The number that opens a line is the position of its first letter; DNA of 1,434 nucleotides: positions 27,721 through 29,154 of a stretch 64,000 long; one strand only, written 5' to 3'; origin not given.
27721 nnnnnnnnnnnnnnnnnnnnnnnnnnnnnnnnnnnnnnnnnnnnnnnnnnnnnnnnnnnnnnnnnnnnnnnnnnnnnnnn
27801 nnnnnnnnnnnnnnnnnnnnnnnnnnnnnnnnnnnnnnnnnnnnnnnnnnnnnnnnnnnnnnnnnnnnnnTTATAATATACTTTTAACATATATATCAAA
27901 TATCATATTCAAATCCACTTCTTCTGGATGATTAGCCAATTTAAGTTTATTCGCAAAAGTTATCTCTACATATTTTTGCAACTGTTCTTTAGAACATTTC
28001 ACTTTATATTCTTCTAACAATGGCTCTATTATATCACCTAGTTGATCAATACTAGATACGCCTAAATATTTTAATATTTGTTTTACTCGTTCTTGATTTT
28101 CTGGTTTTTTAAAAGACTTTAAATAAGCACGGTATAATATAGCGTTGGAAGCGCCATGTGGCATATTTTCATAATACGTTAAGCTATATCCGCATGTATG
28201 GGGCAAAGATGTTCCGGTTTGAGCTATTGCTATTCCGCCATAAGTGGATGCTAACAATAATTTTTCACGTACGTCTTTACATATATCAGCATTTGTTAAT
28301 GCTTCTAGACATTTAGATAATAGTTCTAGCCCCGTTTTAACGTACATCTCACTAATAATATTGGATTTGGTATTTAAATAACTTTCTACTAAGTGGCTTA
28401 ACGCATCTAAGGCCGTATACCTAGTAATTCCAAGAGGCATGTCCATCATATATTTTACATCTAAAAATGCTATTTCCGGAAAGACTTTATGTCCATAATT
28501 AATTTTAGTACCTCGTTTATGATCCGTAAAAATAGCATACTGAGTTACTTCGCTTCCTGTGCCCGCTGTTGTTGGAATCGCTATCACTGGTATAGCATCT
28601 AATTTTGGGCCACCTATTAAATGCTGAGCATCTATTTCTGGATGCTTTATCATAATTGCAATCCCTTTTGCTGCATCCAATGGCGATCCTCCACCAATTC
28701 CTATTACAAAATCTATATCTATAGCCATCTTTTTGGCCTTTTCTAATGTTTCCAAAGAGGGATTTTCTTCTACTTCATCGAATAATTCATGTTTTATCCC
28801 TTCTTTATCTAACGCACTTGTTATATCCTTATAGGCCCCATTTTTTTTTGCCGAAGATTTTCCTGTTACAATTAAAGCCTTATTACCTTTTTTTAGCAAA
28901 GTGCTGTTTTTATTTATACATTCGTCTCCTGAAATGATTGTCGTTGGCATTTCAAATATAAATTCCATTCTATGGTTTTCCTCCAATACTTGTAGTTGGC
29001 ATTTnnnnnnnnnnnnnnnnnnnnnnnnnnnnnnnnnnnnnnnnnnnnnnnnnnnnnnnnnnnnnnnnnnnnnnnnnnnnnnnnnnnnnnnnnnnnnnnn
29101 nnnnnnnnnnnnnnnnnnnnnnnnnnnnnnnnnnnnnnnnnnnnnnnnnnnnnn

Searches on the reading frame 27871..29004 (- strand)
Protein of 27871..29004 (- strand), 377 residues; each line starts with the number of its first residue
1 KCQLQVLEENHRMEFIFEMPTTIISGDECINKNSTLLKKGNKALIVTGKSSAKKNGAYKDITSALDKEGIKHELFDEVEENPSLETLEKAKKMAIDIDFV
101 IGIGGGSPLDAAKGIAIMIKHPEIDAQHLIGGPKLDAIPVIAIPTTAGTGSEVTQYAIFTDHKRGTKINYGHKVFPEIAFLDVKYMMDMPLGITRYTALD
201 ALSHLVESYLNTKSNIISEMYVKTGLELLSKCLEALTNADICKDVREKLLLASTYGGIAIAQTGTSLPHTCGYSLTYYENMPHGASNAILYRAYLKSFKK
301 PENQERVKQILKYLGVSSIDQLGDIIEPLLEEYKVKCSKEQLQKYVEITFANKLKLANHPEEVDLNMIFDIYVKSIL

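Call 27: search_protein_families(library=pfam, proteins=[window:27871-29004:-])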
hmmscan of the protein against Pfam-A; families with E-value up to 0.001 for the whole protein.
window:27871-29004:- (377 aa): 3 families
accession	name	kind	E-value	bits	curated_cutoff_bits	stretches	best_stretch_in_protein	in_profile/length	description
PF00465.25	Fe-ADH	-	1.8e-46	158.2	31.3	1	20-182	1-167/168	Iron-containing alcohol dehydrogenase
PF25137.1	ADH_Fe_C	-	1.2e-20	74.5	27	1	196-372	3-190/194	Fe-containing alcohol dehydrogenase family, C-terminal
PF13685.12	Fe-ADH_2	-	2.4e-09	37.8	28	1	35-119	12-97/149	Iron-containing alcohol dehydrogenase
